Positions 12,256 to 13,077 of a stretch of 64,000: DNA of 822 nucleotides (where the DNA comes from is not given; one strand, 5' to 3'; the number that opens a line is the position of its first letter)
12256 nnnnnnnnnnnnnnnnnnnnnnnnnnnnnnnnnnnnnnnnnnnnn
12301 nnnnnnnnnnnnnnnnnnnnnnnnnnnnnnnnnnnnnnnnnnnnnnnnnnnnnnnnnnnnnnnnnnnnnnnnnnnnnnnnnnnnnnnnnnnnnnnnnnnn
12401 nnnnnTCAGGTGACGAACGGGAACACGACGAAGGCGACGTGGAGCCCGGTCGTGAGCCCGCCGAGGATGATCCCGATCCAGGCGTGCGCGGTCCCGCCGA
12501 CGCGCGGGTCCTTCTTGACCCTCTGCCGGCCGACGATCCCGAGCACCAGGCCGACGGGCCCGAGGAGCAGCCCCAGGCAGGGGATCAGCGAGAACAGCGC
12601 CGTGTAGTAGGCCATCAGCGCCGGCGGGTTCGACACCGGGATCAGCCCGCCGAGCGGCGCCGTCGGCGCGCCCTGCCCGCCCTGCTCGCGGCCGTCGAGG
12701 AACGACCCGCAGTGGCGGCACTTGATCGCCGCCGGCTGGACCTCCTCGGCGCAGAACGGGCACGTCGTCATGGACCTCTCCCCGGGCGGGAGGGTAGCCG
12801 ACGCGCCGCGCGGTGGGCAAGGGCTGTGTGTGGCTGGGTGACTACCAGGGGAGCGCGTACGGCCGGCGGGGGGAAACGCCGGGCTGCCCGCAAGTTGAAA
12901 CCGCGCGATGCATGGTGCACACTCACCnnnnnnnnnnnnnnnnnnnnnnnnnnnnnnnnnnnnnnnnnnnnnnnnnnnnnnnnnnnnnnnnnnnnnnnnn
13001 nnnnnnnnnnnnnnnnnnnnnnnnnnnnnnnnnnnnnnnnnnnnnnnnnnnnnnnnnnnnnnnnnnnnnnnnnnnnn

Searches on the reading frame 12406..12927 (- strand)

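Call 50: search_protein_families(library=pfam, proteins=[window:12406-12927:-], max_evalue=0.00001)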
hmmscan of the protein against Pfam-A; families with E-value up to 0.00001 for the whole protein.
window:12406-12927:- (173 aa): 1 family
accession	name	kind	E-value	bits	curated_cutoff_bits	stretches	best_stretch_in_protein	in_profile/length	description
PF13828.11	DUF4190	-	7.7e-09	35.6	35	1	113-165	12-61/62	Domain of unknown function (DUF4190)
